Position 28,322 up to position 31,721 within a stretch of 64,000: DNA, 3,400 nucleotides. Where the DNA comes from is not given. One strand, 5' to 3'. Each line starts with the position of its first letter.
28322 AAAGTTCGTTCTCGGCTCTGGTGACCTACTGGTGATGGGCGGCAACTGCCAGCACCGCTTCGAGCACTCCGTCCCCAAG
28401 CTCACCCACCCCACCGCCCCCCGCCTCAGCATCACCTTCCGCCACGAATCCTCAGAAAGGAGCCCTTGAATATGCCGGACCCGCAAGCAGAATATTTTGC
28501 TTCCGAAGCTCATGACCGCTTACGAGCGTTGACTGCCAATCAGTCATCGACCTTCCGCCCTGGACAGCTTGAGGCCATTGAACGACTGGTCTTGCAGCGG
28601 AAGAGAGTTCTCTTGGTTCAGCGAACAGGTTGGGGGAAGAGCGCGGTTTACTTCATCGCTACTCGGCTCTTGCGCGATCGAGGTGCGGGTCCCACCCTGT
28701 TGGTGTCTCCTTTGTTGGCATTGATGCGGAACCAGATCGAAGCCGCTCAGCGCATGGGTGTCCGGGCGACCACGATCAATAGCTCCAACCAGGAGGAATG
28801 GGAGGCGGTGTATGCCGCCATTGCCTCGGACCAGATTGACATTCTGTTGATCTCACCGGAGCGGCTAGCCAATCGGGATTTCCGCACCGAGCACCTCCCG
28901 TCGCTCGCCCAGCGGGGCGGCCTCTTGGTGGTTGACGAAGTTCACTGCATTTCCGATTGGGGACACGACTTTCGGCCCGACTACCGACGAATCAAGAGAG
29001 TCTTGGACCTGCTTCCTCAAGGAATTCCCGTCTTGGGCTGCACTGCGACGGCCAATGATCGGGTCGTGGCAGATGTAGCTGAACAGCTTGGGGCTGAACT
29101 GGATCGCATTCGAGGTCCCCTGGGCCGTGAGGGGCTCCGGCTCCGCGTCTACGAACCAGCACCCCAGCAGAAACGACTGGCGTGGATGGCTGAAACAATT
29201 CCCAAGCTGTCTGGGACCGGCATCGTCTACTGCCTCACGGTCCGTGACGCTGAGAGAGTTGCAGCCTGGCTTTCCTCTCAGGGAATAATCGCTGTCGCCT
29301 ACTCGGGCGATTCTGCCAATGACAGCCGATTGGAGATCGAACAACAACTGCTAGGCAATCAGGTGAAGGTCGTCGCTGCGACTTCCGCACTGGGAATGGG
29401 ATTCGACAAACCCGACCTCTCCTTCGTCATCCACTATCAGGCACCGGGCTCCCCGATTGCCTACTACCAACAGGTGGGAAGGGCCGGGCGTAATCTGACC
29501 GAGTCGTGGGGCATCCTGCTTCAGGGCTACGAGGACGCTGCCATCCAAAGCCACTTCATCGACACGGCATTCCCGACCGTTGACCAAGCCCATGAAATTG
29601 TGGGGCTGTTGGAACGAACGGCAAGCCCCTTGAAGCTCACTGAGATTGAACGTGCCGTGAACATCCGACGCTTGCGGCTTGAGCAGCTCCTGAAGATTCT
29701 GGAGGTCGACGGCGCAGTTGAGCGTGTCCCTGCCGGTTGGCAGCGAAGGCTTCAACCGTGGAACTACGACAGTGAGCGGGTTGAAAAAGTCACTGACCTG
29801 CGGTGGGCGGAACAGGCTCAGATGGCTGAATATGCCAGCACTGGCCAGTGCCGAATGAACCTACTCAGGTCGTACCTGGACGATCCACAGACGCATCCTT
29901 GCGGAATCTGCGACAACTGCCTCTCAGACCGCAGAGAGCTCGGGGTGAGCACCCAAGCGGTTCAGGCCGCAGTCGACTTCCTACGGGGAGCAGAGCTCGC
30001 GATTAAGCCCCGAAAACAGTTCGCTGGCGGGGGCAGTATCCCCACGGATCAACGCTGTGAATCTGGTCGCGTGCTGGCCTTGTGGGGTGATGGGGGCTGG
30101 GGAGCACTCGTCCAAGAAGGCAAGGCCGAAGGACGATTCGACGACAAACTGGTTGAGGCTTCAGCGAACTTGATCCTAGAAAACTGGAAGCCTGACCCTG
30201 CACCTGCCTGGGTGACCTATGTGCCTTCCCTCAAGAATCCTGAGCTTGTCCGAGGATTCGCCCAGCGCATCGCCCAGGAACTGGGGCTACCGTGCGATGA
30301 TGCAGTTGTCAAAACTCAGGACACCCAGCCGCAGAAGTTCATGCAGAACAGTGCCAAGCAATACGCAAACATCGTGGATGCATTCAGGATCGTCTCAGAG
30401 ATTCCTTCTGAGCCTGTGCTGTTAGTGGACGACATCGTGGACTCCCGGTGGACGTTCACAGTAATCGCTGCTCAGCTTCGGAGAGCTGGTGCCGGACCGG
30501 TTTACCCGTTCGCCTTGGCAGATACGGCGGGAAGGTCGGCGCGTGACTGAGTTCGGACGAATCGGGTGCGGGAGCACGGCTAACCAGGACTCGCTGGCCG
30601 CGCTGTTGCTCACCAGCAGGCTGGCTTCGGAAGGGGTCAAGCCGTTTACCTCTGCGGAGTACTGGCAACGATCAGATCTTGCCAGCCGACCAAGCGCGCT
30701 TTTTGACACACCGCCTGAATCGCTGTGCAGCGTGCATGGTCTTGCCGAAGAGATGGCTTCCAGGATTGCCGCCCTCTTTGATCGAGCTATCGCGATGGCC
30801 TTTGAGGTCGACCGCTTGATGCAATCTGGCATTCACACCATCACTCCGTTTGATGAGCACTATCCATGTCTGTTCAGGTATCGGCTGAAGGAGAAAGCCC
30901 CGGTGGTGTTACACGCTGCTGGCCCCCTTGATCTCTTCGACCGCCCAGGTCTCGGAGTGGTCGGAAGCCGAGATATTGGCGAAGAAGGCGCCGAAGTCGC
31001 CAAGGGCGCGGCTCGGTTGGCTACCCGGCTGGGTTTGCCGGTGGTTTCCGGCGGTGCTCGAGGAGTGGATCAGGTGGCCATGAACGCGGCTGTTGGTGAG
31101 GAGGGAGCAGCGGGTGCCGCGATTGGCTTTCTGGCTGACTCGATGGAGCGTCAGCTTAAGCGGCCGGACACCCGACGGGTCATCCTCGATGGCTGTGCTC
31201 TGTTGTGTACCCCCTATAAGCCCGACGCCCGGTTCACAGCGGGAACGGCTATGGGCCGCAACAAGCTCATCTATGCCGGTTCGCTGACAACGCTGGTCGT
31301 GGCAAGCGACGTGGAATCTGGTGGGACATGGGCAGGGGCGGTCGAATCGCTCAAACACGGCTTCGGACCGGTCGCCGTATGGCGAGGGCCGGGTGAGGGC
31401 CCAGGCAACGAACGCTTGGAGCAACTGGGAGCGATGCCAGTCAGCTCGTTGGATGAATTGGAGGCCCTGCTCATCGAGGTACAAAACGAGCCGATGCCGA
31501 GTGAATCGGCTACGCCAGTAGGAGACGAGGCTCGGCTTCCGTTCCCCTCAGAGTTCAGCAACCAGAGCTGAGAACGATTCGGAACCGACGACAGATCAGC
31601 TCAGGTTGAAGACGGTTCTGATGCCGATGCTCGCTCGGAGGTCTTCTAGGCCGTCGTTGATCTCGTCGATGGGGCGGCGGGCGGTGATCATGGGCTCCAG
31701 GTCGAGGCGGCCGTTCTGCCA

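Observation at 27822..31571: Lower-GC three-gene module: AlkB-like dioxygenase + RecQ-helicase::PRTase fusion + DprA-like protein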

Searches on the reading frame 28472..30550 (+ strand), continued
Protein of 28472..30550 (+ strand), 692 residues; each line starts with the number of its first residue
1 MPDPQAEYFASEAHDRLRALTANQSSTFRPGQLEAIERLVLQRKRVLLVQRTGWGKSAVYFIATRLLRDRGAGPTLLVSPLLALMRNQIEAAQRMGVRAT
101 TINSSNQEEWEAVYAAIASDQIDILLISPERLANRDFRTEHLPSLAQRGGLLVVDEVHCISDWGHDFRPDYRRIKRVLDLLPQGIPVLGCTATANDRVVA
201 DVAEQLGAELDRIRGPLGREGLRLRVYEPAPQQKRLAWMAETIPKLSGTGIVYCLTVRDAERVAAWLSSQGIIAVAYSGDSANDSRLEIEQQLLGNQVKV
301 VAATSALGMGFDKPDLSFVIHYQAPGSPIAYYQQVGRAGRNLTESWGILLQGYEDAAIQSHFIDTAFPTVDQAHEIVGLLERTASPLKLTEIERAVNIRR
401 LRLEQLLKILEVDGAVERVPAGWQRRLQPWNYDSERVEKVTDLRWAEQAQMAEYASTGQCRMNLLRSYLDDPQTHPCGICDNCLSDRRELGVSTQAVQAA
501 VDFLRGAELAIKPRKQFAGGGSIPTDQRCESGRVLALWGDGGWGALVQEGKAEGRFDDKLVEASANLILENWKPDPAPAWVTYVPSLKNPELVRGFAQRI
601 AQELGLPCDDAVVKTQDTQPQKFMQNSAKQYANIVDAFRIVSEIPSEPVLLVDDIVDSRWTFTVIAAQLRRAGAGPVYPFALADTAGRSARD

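Call 51: search_protein_families(library=pfam, alignment_id=A7, max_evalue=0.001)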
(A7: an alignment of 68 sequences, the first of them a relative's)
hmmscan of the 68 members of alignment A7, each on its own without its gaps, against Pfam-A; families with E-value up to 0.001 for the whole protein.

A. member 1, L009:7244-7789:+ (182 aa): 0 families

B. families by the number of members that match (of 68 scanned): 42 families (the first 25 are shown)
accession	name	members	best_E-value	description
PF06634.17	DUF1156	3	5.7e-32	Protein of unknown function (DUF1156)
PF01061.29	ABC2_membrane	2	7.3e-31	ABC-2 type transporter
PF01420.25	Methylase_S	2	3.7e-26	Type I restriction modification DNA specificity domain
PF13749.12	HATPase_c_4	2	1.3e-21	Putative ATP-dependent DNA helicase recG C-terminal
PF12698.13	ABC2_membrane_3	2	2.1e-19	ABC-2 family transporter protein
PF13337.12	BrxL_ATPase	1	2e-146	Lon-like protease BrxL-like, ATPase domain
PF05140.19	ResB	1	2.7e-75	ResB-like family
PF00580.27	UvrD-helicase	1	2.7e-62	UvrD/REP helicase N-terminal domain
PF00117.34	GATase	1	2.7e-58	Glutamine amidotransferase class-I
PF02769.27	AIRS_C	1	1.7e-55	AIR synthase related protein, C-terminal domain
PF20442.3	BrxL_N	1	7.6e-55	BREX system Lon protease-like protein BrxL N-terminal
PF00586.29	AIRS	1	3.2e-53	AIR synthase related protein, N-terminal domain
PF02481.21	DNA_processg_A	1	3.1e-41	DNA recombination-mediator protein A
PF01293.25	PEPCK_ATP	1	2.3e-38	Phosphoenolpyruvate carboxykinase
PF03235.19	GmrSD_N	1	8.6e-37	GmrSD restriction endonuclease, N-terminal domain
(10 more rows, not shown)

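Call 63: find_encoding_contigs(protein=P0246, flank=4000, max_places=4)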
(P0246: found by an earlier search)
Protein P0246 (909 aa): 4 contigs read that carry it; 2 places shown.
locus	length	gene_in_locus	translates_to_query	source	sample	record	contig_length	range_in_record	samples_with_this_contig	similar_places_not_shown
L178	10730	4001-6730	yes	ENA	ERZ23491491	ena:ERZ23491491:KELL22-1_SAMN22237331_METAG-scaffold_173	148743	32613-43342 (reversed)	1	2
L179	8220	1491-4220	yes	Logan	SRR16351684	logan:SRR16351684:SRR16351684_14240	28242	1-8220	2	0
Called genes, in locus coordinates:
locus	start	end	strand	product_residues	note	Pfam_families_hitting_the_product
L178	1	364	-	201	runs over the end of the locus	PF01812:5-FTHF_cyc-lig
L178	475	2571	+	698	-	PF03030:H_PPase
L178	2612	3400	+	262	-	PF12697:Abhydrolase_6, PF00561:Abhydrolase_1, PF12146:Hydrolase_4 (weak), PF00561:Abhydrolase_1 (weak)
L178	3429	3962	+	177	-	PF00226:DnaJ (weak)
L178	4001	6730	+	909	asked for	PF13532:2OG-FeII_Oxy_2, PF00270:DEAD, PF04851:ResIII, PF00271:Helicase_C, PF16124:RecQ_Zn_bind (weak)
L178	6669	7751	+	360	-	PF02481:DNA_processg_A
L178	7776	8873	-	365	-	PF08240:ADH_N, PF00107:ADH_zinc_N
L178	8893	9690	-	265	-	PF02737:3HCDH_N, PF03446:NAD_binding_2 (weak), PF00725:3HCDH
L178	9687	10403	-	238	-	PF01738:DLH, PF02230:Abhydrolase_2 (weak)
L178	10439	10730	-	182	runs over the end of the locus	PF13577:SnoaL_4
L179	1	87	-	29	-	?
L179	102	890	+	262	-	PF12697:Abhydrolase_6, PF00561:Abhydrolase_1, PF12146:Hydrolase_4 (weak), PF00561:Abhydrolase_1 (weak)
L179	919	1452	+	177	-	PF00226:DnaJ (weak)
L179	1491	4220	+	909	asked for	PF13532:2OG-FeII_Oxy_2, PF00270:DEAD, PF04851:ResIII, PF00271:Helicase_C, PF16124:RecQ_Zn_bind (weak)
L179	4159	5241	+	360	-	PF02481:DNA_processg_A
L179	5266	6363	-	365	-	PF08240:ADH_N, PF00107:ADH_zinc_N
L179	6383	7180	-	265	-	PF02737:3HCDH_N, PF03446:NAD_binding_2 (weak), PF00725:3HCDH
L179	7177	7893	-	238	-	PF01738:DLH, PF02230:Abhydrolase_2 (weak)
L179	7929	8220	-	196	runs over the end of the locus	PF13577:SnoaL_4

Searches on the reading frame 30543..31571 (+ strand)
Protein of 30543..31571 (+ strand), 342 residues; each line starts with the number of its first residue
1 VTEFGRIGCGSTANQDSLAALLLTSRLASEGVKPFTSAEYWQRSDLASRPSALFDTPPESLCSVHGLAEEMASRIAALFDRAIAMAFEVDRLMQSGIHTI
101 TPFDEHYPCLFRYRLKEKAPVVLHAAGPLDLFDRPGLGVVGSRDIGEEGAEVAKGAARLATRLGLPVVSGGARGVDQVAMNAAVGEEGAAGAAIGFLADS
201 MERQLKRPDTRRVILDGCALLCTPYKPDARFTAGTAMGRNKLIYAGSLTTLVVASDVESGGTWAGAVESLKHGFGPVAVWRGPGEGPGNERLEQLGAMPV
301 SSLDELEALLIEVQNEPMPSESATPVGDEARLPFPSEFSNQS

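Call 5: search_protein_families(library=pfam, proteins=[window:30543-31571:+], max_evalue=0.01)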
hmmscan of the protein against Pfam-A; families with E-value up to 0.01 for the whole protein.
window:30543-31571:+ (342 aa): 2 families
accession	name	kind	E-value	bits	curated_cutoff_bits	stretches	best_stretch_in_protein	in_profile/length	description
PF02481.21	DNA_processg_A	-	1.1e-27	97.1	29.6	1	94-261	4-170/212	DNA recombination-mediator protein A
PF18306.6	LDcluster4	-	0.0029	17.7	26.3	1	137-204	4-69/151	SLOG cluster4 family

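Call 6: search_protein_families(library=padloc, proteins=[window:30543-31571:+], max_evalue=0.01)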
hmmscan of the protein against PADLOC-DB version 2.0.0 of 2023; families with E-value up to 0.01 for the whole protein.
window:30543-31571:+ (342 aa): 3 families
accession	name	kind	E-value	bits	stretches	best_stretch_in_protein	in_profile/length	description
PDLC03927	PsyrA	-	2.6e-76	255.3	1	14-304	4-297/398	-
PDLC03961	ShosA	-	1.8e-17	61.6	1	86-263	68-242/303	-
PDLC02997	ShosA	-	3.1e-05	21.4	1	117-261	113-256/327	-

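Call 8: search_protein_families(library=ncbifam, proteins=[window:30543-31571:+], max_evalue=0.01)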
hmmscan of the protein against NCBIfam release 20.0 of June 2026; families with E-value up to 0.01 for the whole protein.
window:30543-31571:+ (342 aa): 2 families
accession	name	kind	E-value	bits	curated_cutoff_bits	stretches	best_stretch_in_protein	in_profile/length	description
TIGR00732.1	dprA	equivalog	7.2e-22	77.7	191.15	1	92-263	4-172/220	DNA-processing protein DprA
NF008007.0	PRK10736.1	equivalog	4.1e-16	59.1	495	1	64-339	41-315/374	DNA-protecting protein DprA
